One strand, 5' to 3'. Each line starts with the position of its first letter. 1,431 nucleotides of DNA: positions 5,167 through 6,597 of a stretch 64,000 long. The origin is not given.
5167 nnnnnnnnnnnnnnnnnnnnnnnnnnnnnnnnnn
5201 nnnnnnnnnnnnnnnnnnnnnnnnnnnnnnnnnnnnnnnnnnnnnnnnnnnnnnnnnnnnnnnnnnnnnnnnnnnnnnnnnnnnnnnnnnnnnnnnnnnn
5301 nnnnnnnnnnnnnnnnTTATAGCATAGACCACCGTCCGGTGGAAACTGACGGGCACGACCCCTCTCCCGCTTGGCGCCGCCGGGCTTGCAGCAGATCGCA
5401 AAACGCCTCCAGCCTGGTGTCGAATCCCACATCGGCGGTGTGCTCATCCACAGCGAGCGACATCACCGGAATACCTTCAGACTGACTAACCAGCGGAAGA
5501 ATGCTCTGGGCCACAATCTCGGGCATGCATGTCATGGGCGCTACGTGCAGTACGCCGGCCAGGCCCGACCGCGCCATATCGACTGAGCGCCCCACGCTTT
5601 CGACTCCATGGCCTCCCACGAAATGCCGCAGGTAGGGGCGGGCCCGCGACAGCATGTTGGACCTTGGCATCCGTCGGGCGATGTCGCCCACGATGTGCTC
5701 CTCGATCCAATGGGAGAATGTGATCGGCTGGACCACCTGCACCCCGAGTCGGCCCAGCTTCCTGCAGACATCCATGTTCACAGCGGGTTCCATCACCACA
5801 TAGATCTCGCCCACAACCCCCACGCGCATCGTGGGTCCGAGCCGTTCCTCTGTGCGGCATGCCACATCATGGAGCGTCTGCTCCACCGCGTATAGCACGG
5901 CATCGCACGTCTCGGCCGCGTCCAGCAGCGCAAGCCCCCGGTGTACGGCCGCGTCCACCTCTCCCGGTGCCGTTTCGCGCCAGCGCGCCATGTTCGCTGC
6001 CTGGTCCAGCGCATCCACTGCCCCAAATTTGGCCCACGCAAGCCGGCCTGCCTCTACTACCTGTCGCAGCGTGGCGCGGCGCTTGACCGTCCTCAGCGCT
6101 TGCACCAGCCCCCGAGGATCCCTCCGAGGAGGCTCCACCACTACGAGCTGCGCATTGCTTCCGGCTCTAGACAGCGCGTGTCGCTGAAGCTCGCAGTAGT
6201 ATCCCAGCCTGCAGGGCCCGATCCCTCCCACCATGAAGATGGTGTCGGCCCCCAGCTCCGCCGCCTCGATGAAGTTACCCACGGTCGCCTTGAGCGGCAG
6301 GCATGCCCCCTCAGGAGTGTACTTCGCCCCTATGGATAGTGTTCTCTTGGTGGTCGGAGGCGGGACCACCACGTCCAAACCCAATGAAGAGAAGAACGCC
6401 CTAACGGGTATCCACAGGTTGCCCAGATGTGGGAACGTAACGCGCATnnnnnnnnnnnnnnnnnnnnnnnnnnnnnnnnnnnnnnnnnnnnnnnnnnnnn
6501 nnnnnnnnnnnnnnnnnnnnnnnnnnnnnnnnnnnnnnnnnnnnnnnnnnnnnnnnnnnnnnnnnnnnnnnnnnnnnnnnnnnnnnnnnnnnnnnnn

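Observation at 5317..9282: Two DUF2229 (CoA-enzyme-activase-associated) genes translationally fused onto the forespore spoVAC-spoVAD-spoVAE operon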

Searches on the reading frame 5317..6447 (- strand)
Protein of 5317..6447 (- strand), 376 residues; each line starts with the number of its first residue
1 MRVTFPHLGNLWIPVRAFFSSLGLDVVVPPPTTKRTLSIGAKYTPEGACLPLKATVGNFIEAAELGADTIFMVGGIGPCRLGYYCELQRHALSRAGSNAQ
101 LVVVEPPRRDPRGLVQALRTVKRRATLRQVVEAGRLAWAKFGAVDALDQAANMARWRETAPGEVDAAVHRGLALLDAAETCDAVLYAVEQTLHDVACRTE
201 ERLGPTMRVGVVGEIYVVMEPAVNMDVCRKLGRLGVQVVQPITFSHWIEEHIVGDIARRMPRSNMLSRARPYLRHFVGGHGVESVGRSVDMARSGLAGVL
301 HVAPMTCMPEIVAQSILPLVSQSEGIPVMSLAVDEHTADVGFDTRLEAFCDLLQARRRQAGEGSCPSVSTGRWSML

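Call 3: search_protein_families(library=pfam, proteins=[window:5317-6447:-], max_evalue=0.01)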
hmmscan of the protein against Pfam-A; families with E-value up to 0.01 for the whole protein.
window:5317-6447:- (376 aa): 2 families
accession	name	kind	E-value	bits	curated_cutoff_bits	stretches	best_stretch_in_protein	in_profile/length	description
PF09989.15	DUF2229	-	9.2e-14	52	29.4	1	16-72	18-75/218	CoA enzyme activase uncharacterised domain (DUF2229)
PF06050.19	HGD-D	-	0.002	18.2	28.4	1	293-351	281-340/342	2-hydroxyglutaryl-CoA dehydratase, D-component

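Call 5: search_protein_families(library=ncbifam, proteins=[window:5317-6447:-], max_evalue=0.01)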
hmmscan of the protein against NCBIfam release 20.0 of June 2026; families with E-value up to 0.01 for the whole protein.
window:5317-6447:- (376 aa): 0 families

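Call 47: find_homologous_proteins(query=window:5317-6447:-, max_evalue=0.00001)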
Query window:5317-6447:- (376 aa): 1068 proteins with E <= 0.00001 among 8000 candidates; the best 120 are listed.
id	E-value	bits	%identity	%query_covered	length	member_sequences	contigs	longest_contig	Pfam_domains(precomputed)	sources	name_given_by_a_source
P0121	1.8e-248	842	99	100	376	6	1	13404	PF09989.16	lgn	-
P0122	2.0e-195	667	80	97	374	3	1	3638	PF09989.16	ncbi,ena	-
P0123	3.2e-194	663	82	96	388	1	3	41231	PF09989.16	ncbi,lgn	-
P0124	7.3e-184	629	78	97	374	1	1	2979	PF09989.16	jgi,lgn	jgi:predicted nucleotide-binding protein (sugar kinase/HSP70/actin superfamily)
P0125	1.0e-181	622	76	94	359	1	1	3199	PF09989.16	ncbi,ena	-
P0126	3.2e-181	621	75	100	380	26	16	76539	PF09989.16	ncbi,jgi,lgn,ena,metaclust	jgi:predicted nucleotide-binding protein (sugar kinase/HSP70/actin superfamily)|metaclust:\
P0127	3.6e-181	621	75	98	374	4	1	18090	PF09989.16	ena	-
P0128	3.1e-179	614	75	97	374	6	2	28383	PF09989.16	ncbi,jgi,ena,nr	ncbi:MAG: CoA protein activase [Firmicutes bacterium]|jgi:predicted nucleotide-binding protein (suga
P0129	5.3e-178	610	75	97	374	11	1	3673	PF09989.16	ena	-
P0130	3.7e-177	607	75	97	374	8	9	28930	PF09989.16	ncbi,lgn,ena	-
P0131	9.7e-174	596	74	97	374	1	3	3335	PF09989.16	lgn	-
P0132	6.0e-171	587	71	99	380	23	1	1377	PF09989.16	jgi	-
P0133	8.5e-166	570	75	91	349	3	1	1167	PF09989.16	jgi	-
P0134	4.2e-137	476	57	99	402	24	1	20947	PF06050.20,PF09989.16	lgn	-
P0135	1.0e-134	468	60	95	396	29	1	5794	PF06050.20,PF09989.16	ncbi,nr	ncbi:MAG: CoA protein activase [Firmicutes bacterium]|nr:CoA protein activase [Bacillota bacterium]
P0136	2.4e-134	467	58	95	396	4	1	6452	PF06050.20,PF09989.16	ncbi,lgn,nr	ncbi:MAG: acyl-CoA dehydratase activase-related protein [Firmicutes bacterium]|nr:acyl-CoA dehydrata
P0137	1.3e-133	464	57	95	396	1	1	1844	PF09989.16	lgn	-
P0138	1.0e-123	432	53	95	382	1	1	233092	PF06050.20,PF09989.16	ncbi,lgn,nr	ncbi:MAG: CoA protein activase [Clostridia bacterium]|nr:CoA protein activase [Clostridia bacterium]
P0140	2.6e-108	381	49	95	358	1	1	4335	PF09989.16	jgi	-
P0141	1.8e-106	375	50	95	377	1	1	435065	PF09989.16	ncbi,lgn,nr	ncbi:MAG: CoA protein activase [Firmicutes bacterium]|nr:CoA protein activase [Bacillota bacterium]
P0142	8.6e-106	373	48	95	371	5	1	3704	PF09989.16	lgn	-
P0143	2.4e-105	371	48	97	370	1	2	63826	PF09989.16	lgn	-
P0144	4.4e-105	370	48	97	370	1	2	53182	PF09989.16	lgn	-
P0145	4.6e-105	370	49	97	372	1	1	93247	PF09989.16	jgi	-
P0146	6.7e-105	370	47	94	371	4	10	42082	PF09989.16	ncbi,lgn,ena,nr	ncbi:MAG: hypothetical protein PWP58_284 [Bacillota bacterium]|nr:hypothetical protein [Bacillota ba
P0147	1.7e-104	368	49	97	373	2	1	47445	PF09989.16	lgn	-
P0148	2.3e-104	368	48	97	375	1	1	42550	PF09989.16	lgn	-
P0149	4.7e-104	367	50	98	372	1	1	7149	PF06050.20,PF09989.16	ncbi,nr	ncbi:MAG TPA: CoA protein activase [Firmicutes bacterium]|nr:CoA protein activase [Bacillota bacteri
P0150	5.8e-104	367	47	97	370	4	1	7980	PF06050.20,PF09989.16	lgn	-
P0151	1.1e-103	366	47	97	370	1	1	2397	PF09989.16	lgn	-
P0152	1.2e-103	365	47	97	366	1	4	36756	PF09989.16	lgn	-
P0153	1.6e-103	365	48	99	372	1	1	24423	PF09989.16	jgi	-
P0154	1.7e-103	365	46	95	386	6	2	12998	PF06050.20,PF09989.16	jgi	jgi:predicted nucleotide-binding protein (sugar kinase/HSP70/actin superfamily)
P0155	3.3e-103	364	47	99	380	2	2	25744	PF06050.20,PF09989.16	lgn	-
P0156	6.0e-103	363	49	97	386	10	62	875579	PF06050.20,PF09989.16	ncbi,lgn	ncbi:MAG: CoA protein activase [bacterium]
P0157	1.2e-102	362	46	95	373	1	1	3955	PF06050.20,PF09989.16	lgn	-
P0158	2.0e-102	361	48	96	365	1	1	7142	PF09989.16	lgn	-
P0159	3.0e-102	361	48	96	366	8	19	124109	PF06050.20,PF09989.16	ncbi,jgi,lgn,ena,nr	ncbi:MAG TPA: CoA protein activase [Firmicutes bacterium]|nr:CoA protein activase [Bacillota bacteri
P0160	3.7e-102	361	48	94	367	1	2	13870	PF09989.16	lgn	-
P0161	4.4e-102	360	46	97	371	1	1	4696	PF06050.20,PF09989.16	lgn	-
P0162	5.9e-102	360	46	95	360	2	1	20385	PF06050.20,PF09989.16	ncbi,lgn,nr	ncbi:MAG: CoA protein activase [Clostridia bacterium]|nr:CoA protein activase [Clostridia bacterium]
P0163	6.2e-102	360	46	98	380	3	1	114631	PF06050.20,PF09989.16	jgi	-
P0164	8.4e-102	359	47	97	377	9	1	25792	PF09989.16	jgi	-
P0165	1.4e-101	359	47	97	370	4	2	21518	PF09989.16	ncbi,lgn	ncbi:MAG: CoA protein activase [Bacillota bacterium]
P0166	1.6e-101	358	49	94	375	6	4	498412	PF09989.16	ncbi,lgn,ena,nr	ncbi:MAG TPA: CoA protein activase [Firmicutes bacterium]|nr:CoA protein activase [Bacillota bacteri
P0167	1.9e-101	358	47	93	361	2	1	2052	PF06050.20,PF09989.16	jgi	jgi:predicted nucleotide-binding protein (sugar kinase/HSP70/actin superfamily)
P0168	2.4e-101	358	48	99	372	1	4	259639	PF09989.16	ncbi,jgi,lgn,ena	-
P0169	3.1e-101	358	46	98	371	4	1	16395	PF09989.16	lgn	-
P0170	3.4e-101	357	48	94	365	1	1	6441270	PF09989.16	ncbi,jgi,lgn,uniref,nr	ncbi:acyl-CoA dehydratase activase-related protein [Candidatus Formimonas warabiya]|uniref:CoA prote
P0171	3.4e-101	357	47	94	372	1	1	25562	PF09989.16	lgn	-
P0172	3.7e-101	357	47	95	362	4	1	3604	PF09989.16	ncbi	-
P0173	4.4e-101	357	47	96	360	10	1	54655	PF06050.20,PF09989.16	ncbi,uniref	ncbi:CoA protein activase [Moorella naiadis]|uniref:CoA protein activase n=1 Tax=Moorella naiadis (n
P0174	4.9e-101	357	45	94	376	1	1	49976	PF06050.20,PF09989.16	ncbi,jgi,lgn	ncbi:MAG TPA: CoA protein activase [Bacillota bacterium]|jgi:predicted nucleotide-binding protein (s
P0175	7.8e-101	356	46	96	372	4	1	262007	PF09989.16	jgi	-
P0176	8.5e-101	356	46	99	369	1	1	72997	PF06050.20,PF09989.16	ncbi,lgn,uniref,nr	ncbi:acyl-CoA dehydratase activase-related protein [Thermosediminibacter litoriperuensis]|uniref:Put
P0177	9.5e-101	356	47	97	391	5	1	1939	PF06050.20,PF09989.16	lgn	-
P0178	1.2e-100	356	45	97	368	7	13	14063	PF06050.20,PF09989.16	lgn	-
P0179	2.3e-100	355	47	97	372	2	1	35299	PF09989.16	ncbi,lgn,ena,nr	ncbi:MAG TPA: CoA protein activase [Firmicutes bacterium]|nr:CoA protein activase [Bacillota bacteri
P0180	2.7e-100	354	47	95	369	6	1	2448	PF06050.20,PF09989.16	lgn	-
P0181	2.7e-100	354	48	95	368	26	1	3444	PF09989.16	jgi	jgi:predicted nucleotide-binding protein (sugar kinase/HSP70/actin superfamily)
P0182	2.9e-100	354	48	94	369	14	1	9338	PF09989.16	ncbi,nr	ncbi:MAG: CoA protein activase [Bacillota bacterium]|nr:CoA protein activase [Bacillota bacterium]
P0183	3.2e-100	354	48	94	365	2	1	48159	PF09989.16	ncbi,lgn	-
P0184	3.3e-100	354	46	96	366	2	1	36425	PF09989.16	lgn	-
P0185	3.5e-100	354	46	96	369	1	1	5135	PF09989.16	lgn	-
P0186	4.8e-100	354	46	96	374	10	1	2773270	PF06050.20,PF09989.16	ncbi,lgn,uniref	ncbi:acyl-CoA dehydratase activase-related protein [Neomoorella carbonis]|uniref:acyl-CoA dehydratas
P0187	4.9e-100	354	45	96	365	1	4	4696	PF06050.20,PF09989.16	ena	-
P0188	5.6e-100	353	46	95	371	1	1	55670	PF09989.16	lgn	-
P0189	6.3e-100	353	47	97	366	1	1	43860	PF06050.20,PF09989.16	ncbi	ncbi:MAG: CoA protein activase [Bacillota bacterium]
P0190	8.1e-100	353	46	95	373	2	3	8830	PF09989.16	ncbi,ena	-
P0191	9.6e-100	353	50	95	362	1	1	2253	PF09989.16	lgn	-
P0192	1.2e-99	352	45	98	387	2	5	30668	PF06050.20,PF09989.16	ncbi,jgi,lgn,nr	ncbi:MAG: CoA protein activase [Firmicutes bacterium]|jgi:predicted nucleotide-binding protein (suga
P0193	1.2e-99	352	47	95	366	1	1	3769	PF09989.16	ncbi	-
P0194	1.3e-99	352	46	97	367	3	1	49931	PF06050.20,PF09989.16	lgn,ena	-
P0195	1.3e-99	352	47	97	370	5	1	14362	PF09989.16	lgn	-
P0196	1.3e-99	352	48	96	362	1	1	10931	PF09989.16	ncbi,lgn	-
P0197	1.5e-99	352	49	95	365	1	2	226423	PF09989.16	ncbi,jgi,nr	ncbi:MAG: CoA protein activase [Firmicutes bacterium]|jgi:predicted nucleotide-binding protein (suga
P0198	1.6e-99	352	46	96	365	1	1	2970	PF09989.16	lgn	-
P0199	1.6e-99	352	45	97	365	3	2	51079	PF06050.20,PF09989.16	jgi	-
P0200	1.9e-99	352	46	96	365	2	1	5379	PF09989.16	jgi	-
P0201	2.2e-99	351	48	94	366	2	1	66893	PF06050.20,PF09989.16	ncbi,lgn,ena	-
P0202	2.2e-99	351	48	94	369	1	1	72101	PF09989.16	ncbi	ncbi:MAG: CoA protein activase [Clostridia bacterium]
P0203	2.3e-99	351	45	95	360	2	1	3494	PF06050.20,PF09989.16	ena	-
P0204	2.5e-99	351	48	96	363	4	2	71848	PF06050.20,PF09989.16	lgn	-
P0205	2.6e-99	351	48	96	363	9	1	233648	PF09989.16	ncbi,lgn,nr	ncbi:MAG: CoA protein activase [Peptococcaceae bacterium]|nr:CoA protein activase [Candidatus Syntro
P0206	2.7e-99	351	46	97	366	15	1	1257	PF09989.16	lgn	-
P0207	2.7e-99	351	46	96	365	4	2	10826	PF09989.16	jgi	-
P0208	3.1e-99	351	47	95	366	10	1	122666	PF09989.16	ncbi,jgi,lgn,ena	ncbi:MAG: CoA protein activase [Desulfotomaculaceae bacterium]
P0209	3.5e-99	351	46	97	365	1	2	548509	PF09989.16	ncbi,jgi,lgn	ncbi:MAG: CoA protein activase [Bacillota bacterium]|jgi:predicted nucleotide-binding protein (sugar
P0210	3.7e-99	351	48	100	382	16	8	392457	PF09989.16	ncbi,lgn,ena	-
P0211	4.1e-99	351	46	96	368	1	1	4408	PF09989.16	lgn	-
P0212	4.1e-99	351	46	94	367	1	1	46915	PF06050.20,PF09989.16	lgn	-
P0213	4.8e-99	350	45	95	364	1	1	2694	PF09989.16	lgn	-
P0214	5.1e-99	350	48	97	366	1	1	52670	PF09989.16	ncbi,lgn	-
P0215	5.5e-99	350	49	95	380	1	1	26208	PF06050.20,PF09989.16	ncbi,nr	ncbi:MAG: hypothetical protein K6T75_02340 [Acetobacteraceae bacterium]|nr:hypothetical protein [Ace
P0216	5.7e-99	350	46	96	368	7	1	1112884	PF09989.16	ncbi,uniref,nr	ncbi:hypothetical protein Psch_02246 [Pelotomaculum schinkii]|uniref:2-hydroxyglutaryl-CoA dehydrata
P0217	5.7e-99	350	48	95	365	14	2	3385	PF06050.20,PF09989.16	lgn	-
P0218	5.8e-99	350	46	97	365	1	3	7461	PF09989.16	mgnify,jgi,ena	mgnify:CR=1 FL=1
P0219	5.9e-99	350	48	96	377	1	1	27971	PF09989.16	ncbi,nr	ncbi:MAG: CoA protein activase [Firmicutes bacterium]|nr:CoA protein activase [Bacillota bacterium]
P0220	7.9e-99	350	47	94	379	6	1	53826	PF09989.16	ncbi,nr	ncbi:MAG: CoA protein activase [Armatimonadetes bacterium]|nr:CoA protein activase [Armatimonadota b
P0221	8.1e-99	350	48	96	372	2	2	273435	PF09989.16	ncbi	ncbi:MAG: CoA protein activase [Bacillota bacterium]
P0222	9.7e-99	349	48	96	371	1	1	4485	PF09989.16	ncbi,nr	ncbi:MAG: CoA protein activase [Bacillota bacterium]|nr:CoA protein activase [Bacillota bacterium]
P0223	1.1e-98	349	45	96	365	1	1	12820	PF09989.16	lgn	-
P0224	1.1e-98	349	45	95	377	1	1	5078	PF06050.20,PF09989.16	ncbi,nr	ncbi:MAG: CoA protein activase [Clostridia bacterium]|nr:CoA protein activase [Clostridia bacterium]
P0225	1.1e-98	349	47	95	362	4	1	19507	PF09989.16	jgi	jgi:predicted nucleotide-binding protein (sugar kinase/HSP70/actin superfamily)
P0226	1.2e-98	349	47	95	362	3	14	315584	PF09989.16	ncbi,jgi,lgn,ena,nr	ncbi:MAG TPA: CoA protein activase [Bacillota bacterium]|nr:CoA protein activase [Bacillota bacteriu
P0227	1.3e-98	349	49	93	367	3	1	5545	PF09989.16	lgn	-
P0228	1.3e-98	349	48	94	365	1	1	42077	PF09989.16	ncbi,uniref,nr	ncbi:CoA protein activase [Calderihabitans maritimus]|uniref:DUF2229 domain-containing protein n=1 T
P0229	1.3e-98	349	46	97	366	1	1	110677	PF09989.16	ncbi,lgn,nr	ncbi:MAG: CoA protein activase [Desulfotomaculaceae bacterium]|nr:CoA protein activase [Desulfotomac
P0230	1.4e-98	349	48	95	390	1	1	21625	PF09989.16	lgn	-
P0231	1.5e-98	349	45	99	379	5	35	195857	PF09989.16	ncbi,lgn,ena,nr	ncbi:MAG: CoA protein activase [Firmicutes bacterium]|nr:CoA protein activase [Bacillota bacterium]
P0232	1.6e-98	349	47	96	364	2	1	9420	PF09989.16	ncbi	ncbi:MAG: CoA protein activase [Bacillota bacterium]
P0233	1.7e-98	349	46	95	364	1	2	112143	PF09989.16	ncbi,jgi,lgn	-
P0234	1.8e-98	348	48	95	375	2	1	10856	PF06050.20,PF09989.16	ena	-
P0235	1.8e-98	348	47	96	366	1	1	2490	PF09989.16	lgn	-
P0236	1.9e-98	348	44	94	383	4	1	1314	PF09989.16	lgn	-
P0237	1.9e-98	348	45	97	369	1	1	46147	PF09989.16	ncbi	-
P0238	1.9e-98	348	46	95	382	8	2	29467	PF09989.16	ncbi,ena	-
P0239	1.9e-98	348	46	95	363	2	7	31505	PF09989.16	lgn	-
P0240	2.0e-98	348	46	95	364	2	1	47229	PF09989.16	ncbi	ncbi:MAG: CoA protein activase [Bacillota bacterium]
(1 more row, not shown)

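Call 59: predict_structure(alignment_id=A2)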
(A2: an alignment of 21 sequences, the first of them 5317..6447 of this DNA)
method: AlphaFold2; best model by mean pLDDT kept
length: 376 residues; sequences in the alignment: 21
mean_pLDDT: 84.9   pTM: 0.85
mean pLDDT of the five models: 84.9, 84.7, 84.6, 82.7, 82.4
residues with pLDDT >= 90: 193; 70-90: 136; 50-70: 28; < 50: 19
segments of 3 or more residues with pLDDT < 50: 76-78, 80-82, 364-376
pLDDT, mean of each block of 10 residues (from residue 1): 89 93 92 91 87 90 94 60 72 91 74 80 85 95 95 93 96 98 98 96 85 86 90 94 82 65 75 68 88 95 79 88 95 84 94 90 45 33
secondary structure, 60 per line:
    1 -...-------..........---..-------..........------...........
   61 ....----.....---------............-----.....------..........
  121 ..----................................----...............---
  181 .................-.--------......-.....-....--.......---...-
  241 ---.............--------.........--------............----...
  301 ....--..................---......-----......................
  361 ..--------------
elements in order: E2-4 H12-21 H34-43 H50-64 E69-73 H83-94 E100-104 H111-122 H127-157 H163-177 H181-197 E208-213 H215-219 H221-224 H227-233 E237-239 H244-256 H265-273 H282-293 E298-304 H307-324 E328-333 H339-362

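Call 61: fold_search(model_id=the predicted structure, library=pdb)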
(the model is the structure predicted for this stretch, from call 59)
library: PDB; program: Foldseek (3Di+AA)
matches with E <= 10: 628; with E <= 0.001: 15
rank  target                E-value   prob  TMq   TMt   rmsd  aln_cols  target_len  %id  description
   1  3o3m_B                2.8e-09  1.00  0.54  0.54   8.2       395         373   12  (R)-2-Hydroxyisocaproyl-CoA Dehydratase (released 2011-03-16)
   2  3o3m_D                1.1e-08  1.00  0.56  0.56   7.6       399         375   12  (R)-2-Hydroxyisocaproyl-CoA Dehydratase (released 2011-03-16)
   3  3o3n_B                1.3e-08  1.00  0.53  0.54   8.1       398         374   12  (R)-2-hydroxyisocaproyl-CoA dehydratase in complex with its substrate (R)-2-hydroxyisocaproyl-CoA (released 2011-03-16)
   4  3o3m_C                9.7e-08  1.00  0.52  0.49   8.6       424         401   10  (R)-2-Hydroxyisocaproyl-CoA Dehydratase (released 2011-03-16)
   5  7yyl_B                1.3e-07  1.00  0.55  0.51   7.6       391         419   14  nucleotide-free DCCP:DCCP-R complex (released 2022-12-28)
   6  7yyl_D                1.4e-07  1.00  0.57  0.52   7.4       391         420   14  nucleotide-free DCCP:DCCP-R complex (released 2022-12-28)
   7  7yzm_A                3.2e-07  1.00  0.56  0.51   7.0       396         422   16  MgADPNP-bound DCCP:DCCP-R complex (released 2022-12-28)
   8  7yyl_A                5.7e-07  1.00  0.57  0.52   6.7       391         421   16  nucleotide-free DCCP:DCCP-R complex (released 2022-12-28)
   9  6eno                  6.4e-07  1.00  0.58  0.53   6.8       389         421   16  Double cubane cluster oxidoreductase (released 2018-03-14)
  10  8s02_B                1.2e-06  1.00  0.52  0.52   8.2       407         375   12  BzdNO-benzoyl-CoA complex (released 2025-03-05)
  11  8s02_A                1.3e-05  1.00  0.45  0.40  10.3       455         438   12  BzdNO-benzoyl-CoA complex (released 2025-03-05)
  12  9g87_B                2.1e-05  1.00  0.53  0.51   8.2       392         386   12  3-methylbenzoyl-CoA reductase from Thauera chlorobenzoica (subunits MbdON ) (released 2026-02-04)
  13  9gai_B                2.8e-05  1.00  0.54  0.53   6.9       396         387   12  3-methylbenzoyl-CoA reductase from Thauera chlorobenzoica (MbdONPQ) (released 2026-02-18)
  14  8s2r_C                5.9e-05  1.00  0.51  0.46   8.8       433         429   13  BzdNO in partially coenzyme A - free state (released 2025-03-05)
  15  8s02_C                7.7e-05  1.00  0.48  0.43   9.1       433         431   13  BzdNO-benzoyl-CoA complex (released 2025-03-05)
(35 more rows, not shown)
